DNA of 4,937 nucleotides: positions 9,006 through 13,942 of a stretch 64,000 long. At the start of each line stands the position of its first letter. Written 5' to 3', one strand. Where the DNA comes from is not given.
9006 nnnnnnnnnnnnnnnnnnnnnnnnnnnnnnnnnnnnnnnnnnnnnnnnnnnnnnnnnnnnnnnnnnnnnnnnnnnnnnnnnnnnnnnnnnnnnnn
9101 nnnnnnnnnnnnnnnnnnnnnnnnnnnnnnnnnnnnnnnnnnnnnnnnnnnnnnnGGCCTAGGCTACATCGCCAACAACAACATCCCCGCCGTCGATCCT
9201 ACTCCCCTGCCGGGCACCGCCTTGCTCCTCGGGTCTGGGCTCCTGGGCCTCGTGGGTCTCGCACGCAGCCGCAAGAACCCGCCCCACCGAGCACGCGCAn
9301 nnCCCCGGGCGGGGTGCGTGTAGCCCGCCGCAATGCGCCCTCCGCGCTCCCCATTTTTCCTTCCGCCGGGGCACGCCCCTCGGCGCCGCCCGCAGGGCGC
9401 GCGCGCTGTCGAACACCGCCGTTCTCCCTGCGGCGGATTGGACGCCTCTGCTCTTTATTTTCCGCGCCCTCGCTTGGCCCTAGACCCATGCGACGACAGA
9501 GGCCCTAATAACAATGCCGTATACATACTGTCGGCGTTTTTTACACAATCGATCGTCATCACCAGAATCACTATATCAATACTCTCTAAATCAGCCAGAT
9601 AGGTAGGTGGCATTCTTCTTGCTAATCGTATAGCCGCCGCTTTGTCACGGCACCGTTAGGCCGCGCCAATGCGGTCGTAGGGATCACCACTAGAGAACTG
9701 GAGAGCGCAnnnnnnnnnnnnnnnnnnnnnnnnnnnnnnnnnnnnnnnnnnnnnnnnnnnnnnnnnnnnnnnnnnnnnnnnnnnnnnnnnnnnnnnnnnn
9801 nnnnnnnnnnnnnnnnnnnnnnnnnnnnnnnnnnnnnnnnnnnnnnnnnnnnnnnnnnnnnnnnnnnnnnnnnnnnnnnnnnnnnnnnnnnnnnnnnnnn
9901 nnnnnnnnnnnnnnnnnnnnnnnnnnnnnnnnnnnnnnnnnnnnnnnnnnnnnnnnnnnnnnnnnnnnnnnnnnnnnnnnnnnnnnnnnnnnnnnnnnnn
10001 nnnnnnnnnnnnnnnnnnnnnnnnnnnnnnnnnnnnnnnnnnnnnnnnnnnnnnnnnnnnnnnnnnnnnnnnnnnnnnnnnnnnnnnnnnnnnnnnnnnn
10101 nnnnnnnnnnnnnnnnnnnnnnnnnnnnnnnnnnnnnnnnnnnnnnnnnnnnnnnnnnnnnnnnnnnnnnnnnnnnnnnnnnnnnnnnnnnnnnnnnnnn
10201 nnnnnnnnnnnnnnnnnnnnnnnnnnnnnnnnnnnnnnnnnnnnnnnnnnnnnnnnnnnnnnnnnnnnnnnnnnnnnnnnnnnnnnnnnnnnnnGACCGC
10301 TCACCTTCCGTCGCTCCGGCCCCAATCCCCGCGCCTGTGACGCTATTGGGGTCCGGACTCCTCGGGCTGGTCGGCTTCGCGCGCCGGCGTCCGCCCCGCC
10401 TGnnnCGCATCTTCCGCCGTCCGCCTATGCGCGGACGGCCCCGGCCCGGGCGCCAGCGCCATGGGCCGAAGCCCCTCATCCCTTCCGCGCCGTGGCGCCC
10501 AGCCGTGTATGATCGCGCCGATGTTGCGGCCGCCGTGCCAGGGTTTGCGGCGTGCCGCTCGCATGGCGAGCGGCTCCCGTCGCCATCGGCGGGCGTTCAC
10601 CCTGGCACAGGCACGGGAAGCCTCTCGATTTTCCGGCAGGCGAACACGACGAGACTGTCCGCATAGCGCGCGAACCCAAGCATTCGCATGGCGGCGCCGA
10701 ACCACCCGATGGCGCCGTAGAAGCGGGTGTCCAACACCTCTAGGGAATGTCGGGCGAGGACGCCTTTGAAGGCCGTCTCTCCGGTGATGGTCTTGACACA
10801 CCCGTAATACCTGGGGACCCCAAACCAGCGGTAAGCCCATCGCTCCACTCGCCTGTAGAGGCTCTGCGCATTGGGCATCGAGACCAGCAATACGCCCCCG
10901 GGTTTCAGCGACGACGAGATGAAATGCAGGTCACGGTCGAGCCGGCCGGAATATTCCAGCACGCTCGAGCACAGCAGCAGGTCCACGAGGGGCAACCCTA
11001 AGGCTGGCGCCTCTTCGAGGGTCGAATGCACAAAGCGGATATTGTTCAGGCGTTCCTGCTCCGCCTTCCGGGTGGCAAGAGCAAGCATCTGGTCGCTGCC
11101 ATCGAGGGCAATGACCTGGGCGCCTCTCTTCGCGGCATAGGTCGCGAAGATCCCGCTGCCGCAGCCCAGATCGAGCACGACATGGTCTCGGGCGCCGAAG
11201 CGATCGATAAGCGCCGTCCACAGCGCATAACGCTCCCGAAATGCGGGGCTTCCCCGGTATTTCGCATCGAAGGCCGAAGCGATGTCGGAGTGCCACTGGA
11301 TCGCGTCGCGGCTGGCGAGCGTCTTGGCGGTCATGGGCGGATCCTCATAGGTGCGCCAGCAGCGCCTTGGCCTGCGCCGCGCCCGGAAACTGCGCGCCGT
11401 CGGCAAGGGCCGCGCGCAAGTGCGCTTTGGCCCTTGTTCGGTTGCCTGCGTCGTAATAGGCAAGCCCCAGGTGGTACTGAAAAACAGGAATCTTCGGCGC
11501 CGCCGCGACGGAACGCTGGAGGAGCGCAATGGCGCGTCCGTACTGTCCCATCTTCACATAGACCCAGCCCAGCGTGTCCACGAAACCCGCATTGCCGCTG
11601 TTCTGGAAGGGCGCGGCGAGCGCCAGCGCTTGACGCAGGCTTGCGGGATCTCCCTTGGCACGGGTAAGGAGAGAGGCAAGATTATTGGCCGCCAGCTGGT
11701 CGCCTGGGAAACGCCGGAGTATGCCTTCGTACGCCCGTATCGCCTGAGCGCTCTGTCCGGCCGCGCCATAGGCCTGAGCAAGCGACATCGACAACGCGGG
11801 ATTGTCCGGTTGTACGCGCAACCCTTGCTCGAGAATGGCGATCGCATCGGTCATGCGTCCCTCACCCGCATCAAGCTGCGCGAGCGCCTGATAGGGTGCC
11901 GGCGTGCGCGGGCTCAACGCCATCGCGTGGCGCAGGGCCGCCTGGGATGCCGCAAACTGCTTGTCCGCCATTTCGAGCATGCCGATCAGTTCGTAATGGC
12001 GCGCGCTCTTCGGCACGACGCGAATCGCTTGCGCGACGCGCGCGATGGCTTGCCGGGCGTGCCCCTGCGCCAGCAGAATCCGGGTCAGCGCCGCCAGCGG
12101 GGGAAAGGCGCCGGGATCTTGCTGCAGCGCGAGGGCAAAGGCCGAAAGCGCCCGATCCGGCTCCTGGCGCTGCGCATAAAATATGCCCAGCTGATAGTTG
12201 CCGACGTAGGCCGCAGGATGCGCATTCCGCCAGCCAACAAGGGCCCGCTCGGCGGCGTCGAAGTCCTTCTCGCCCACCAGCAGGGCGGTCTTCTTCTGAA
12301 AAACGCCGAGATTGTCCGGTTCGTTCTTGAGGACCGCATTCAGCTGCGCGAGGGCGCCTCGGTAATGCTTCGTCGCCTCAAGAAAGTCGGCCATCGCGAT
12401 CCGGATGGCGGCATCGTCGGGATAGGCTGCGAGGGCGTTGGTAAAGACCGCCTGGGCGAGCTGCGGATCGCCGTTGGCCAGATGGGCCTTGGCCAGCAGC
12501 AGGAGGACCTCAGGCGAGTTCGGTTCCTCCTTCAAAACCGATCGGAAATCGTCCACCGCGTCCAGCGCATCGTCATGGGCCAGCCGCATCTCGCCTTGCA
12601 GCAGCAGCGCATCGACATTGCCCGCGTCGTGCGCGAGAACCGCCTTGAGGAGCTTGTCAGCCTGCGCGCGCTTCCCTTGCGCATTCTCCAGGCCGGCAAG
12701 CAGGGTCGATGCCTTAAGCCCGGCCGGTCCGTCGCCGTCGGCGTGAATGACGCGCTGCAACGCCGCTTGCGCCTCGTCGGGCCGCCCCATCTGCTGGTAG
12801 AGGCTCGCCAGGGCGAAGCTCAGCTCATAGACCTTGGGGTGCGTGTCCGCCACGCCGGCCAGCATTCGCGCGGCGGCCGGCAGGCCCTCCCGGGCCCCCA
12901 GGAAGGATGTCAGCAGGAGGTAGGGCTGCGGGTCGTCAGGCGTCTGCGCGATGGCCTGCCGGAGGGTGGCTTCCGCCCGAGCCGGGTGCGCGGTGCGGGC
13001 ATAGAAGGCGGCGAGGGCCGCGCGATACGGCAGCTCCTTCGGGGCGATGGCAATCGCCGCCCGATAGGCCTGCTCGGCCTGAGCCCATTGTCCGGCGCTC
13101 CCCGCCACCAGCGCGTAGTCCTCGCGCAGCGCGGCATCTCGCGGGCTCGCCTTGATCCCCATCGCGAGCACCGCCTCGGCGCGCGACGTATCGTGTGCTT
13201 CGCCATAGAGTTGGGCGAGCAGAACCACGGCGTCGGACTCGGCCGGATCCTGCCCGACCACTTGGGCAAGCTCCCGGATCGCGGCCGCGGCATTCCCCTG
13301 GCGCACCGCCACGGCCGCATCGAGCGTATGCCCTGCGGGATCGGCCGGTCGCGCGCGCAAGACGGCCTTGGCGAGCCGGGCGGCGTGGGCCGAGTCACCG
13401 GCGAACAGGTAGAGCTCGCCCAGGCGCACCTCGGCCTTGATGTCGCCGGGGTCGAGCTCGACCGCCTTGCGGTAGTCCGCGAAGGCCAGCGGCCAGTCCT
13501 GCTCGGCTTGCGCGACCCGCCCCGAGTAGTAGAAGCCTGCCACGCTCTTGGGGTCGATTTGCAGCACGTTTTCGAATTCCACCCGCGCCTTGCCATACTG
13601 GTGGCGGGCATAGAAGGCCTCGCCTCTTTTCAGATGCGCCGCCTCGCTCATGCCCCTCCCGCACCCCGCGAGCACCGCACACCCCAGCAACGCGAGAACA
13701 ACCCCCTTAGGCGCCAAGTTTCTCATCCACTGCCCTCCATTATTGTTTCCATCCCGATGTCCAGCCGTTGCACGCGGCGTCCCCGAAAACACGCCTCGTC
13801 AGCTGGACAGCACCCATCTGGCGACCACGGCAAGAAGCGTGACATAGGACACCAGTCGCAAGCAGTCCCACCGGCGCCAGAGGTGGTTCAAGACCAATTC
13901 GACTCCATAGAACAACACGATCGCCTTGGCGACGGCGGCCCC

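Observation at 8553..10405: Two tandem cargo genes share a glutamate-less exosortase sorting signal (P-L-P-G / I-P-A-P instead of P-E-P)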

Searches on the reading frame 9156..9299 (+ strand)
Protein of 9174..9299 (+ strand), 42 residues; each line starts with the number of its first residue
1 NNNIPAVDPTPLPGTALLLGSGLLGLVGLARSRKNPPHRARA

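Call 3: search_protein_families(library=ncbifam, proteins=[window:9174-9299:+], max_evalue=10)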
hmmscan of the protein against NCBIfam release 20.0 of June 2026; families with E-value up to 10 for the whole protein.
seq(42 aa): 8 families
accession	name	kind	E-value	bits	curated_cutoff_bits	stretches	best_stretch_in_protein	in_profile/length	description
NF033554.9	floc_PepA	equivalog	0.00039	20.3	80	1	11-34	238-261/261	flocculation-associated PEP-CTERM protein PepA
NF041538.1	PEP_EDSA_1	subfamily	0.0016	18.2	100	1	10-33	284-307/307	EDSAP-1 family PEP-CTERM protein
NF038125.1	PEP_CTERM_THxN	subfamily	0.0049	16.5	85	1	10-32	223-245/246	THxN family PEP-CTERM protein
TIGR03370.1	VPLPA-CTERM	domain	0.022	14.8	25.35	1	11-34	2-25/25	VPLPA-CTERM sorting domain-containing protein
NF041927.1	Xrt_dep_XDP1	equivalog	0.024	14.6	125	1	8-33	217-242/242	exosortase-dependent surface protein XDP1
NF038129.1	PEP_NF038129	equivalog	0.16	11.8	65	1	5-33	166-193/194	NF038129 family PEP-CTERM protein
TIGR02595.1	PEP_CTERM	domain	0.21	12.5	16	1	13-34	4-24/24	PEP-CTERM sorting domain-containing protein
NF038120.1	PEP_CTERM_QFxxD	subfamily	0.25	11.2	80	1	3-31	187-214/215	NF038120 family PEP-CTERM protein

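Call 4: search_protein_families(library=pfam, proteins=[window:9174-9299:+], max_evalue=10)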
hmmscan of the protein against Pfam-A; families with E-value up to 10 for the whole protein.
seq(42 aa): 2 families
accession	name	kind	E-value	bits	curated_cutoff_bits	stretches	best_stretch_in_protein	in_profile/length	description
PF07589.16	PEP-CTERM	-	0.00049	20.5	20.7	1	9-34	1-24/24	PEP-CTERM motif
PF18205.6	VPDSG-CTERM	-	0.13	12.6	25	1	15-29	8-22/26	VPDSG-CTERM motif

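Call 46: find_homologous_proteins(query=A7, max_evalue=10)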
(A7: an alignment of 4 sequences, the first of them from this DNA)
Query A7 (4 sequences) (48 aa, profile of the alignment): 192 proteins with E <= 10 among 592 candidates; the best 120 are listed.
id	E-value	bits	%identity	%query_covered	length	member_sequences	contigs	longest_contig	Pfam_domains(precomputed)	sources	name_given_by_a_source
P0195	1.2e-8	52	67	56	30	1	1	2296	-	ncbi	ncbi:MAG TPA: VPLPA-CTERM sorting domain-containing protein [Gammaproteobacteria bacterium]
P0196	2.3e-8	51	58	73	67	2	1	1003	-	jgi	jgi:hypothetical protein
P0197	2.4e-8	51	67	56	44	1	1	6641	-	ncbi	-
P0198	8.0e-8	50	63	63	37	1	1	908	PF07589.17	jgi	-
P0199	8.4e-8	50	61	58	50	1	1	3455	-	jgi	jgi:hypothetical protein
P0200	8.4e-8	50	73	54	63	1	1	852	-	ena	-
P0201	1.8e-7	49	-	-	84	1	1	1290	-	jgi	jgi:hypothetical protein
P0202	1.8e-7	48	-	-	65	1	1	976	-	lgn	-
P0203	1.8e-7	48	-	-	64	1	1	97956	-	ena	-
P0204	1.9e-7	48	58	69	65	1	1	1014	-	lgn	-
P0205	2.6e-7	48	-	-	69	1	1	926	PF16320.11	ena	-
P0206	3.4e-7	48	63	56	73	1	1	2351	-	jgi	jgi:hypothetical protein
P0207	3.6e-7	48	54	77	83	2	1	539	-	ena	-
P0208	3.7e-7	47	62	60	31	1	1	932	-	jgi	jgi:hypothetical protein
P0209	5.1e-7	47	56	52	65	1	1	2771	-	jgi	-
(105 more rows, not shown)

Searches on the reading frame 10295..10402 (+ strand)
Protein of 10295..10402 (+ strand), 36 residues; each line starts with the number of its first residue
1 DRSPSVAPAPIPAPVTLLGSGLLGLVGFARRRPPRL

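Call 3: search_protein_families(library=ncbifam, proteins=[window:10295-10402:+], max_evalue=10)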
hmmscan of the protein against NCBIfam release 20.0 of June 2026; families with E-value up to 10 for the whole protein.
seq(36 aa): 9 families
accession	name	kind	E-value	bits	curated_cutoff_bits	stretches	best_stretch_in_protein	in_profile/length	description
TIGR03370.1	VPLPA-CTERM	domain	0.00061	19.7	25.35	1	10-32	2-24/25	VPLPA-CTERM sorting domain-containing protein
NF033554.9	floc_PepA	equivalog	0.0023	17.8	80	1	9-32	237-260/261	flocculation-associated PEP-CTERM protein PepA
NF041538.1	PEP_EDSA_1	subfamily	0.0041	16.8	100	1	10-32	285-307/307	EDSAP-1 family PEP-CTERM protein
TIGR03901.2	MYXO-CTERM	domain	0.0086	16.4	20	1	7-32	9-32/34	MYXO-CTERM sorting domain-containing protein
NF038125.1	PEP_CTERM_THxN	subfamily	0.0098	15.5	85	1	9-32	223-246/246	THxN family PEP-CTERM protein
TIGR02595.1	PEP_CTERM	domain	0.021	15.7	16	1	11-33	1-23/24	PEP-CTERM sorting domain-containing protein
NF041927.1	Xrt_dep_XDP1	equivalog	0.061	13.3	125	1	7-32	217-242/242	exosortase-dependent surface protein XDP1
NF038129.1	PEP_NF038129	equivalog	0.15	11.9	65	1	5-32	167-193/194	NF038129 family PEP-CTERM protein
NF006907.0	PRK09400.1-2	equivalog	0.24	11.5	99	1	14-29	49-64/78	preprotein translocase subunit SecE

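Call 4: search_protein_families(library=pfam, proteins=[window:10295-10402:+], max_evalue=10)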
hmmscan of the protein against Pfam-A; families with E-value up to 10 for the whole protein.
seq(36 aa): 2 families
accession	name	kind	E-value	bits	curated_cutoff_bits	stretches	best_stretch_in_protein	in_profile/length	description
PF07589.16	PEP-CTERM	-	0.051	14.1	20.7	1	10-32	1-23/24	PEP-CTERM motif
PF18205.6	VPDSG-CTERM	-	0.17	12.2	25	1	15-32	9-26/26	VPDSG-CTERM motif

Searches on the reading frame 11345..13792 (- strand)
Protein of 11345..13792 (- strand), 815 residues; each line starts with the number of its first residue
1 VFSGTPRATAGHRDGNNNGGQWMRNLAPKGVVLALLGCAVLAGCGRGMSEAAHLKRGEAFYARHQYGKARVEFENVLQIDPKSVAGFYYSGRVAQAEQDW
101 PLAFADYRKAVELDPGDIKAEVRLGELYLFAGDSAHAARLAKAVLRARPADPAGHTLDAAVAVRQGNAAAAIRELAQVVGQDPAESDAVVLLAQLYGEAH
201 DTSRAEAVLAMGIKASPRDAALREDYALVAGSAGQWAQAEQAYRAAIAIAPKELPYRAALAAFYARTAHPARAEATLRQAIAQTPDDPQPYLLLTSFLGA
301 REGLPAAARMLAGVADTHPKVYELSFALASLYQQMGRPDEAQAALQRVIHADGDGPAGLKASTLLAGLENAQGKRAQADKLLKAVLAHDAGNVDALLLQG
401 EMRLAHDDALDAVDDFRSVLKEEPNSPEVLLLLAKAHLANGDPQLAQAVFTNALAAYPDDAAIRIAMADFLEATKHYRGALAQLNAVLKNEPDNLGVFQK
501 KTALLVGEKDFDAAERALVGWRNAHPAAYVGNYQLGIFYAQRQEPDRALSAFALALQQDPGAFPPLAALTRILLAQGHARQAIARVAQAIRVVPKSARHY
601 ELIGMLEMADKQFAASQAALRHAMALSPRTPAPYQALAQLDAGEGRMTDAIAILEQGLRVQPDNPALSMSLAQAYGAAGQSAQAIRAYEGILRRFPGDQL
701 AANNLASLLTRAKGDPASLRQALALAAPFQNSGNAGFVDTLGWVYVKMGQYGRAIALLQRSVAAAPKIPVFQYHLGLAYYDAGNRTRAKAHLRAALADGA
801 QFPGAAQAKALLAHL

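Call 6: search_protein_families(library=ncbifam, proteins=[window:11345-13792:-], max_evalue=0.00001)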
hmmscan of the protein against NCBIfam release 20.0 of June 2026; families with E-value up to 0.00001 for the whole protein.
window:11345-13792:- (815 aa): 25 families
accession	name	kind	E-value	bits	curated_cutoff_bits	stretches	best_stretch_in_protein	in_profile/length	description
TIGR02917.1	PEP_TPR_lipo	equivalog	2e-94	317.2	312.2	4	142-597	319-770/899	XrtA/PEP-CTERM system TPR-repeat protein PrsT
NF040959.1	MamA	equivalog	7.6e-45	152.9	200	3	370-506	48-184/204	magnetosome protein MamA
TIGR02521.1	type_IV_pilW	equivalog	3.1e-35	121.8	154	2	523-656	59-194/234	type IV pilus biogenesis/stability protein PilW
NF033920.0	C39_PA2778_fam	equivalog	5.4e-27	94.8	150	0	156-251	159-255/255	PA2778 family cysteine peptidase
NF052400.1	M48_BAM_BepA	equivalog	3e-24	85.6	570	1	586-713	297-423/483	beta-barrel assembly-enhancing protease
NF008757.0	PRK11788.1-5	equivalog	1e-23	84.2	363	1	328-498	147-319/388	lipopolysaccharide assembly protein LapB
NF008520.0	PRK11447.1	equivalog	7.7e-23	80.3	858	1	230-452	471-696/1157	cellulose synthase complex outer membrane protein BcsC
TIGR02552.1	LcrH_SycD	equivalog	9.9e-21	73.9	104.8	0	731-797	48-114/136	SycD/LcrH family type III secretion system chaperone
TIGR02795.1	tol_pal_ybgF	equivalog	2.9e-20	73.1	90.1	0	394-466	40-115/119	tol-pal system protein YbgF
NF052415.1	T3SS_chap_SctY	equivalog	3.9e-20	72.4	70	1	737-810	8-79/106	type III secretion apparatus assembly chaperone SctY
NF047371.1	FlcA_CTERM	equivalog_domain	7.7e-19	67.6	300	0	411-510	491-584/646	periplasmic flagellar collar protein FlcA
TIGR03939.1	PGA_TPR_OMP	equivalog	1.5e-18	66.5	366.65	1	412-506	105-199/800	poly-beta-1,6 N-acetyl-D-glucosamine export porin PgaA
TIGR00540.1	TPR_hemY_coli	hypoth_equivalog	5.7e-18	64.8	142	0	370-451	128-210/385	heme biosynthesis-associated TPR protein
NF033758.1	gliding_GltE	equivalog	8e-18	64.6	225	0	642-799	97-252/411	adventurous gliding motility TPR repeat lipoprotein GltE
NF008756.0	PRK11788.1-4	equivalog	2e-14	53.5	474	0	366-497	187-318/389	lipopolysaccharide assembly protein LapB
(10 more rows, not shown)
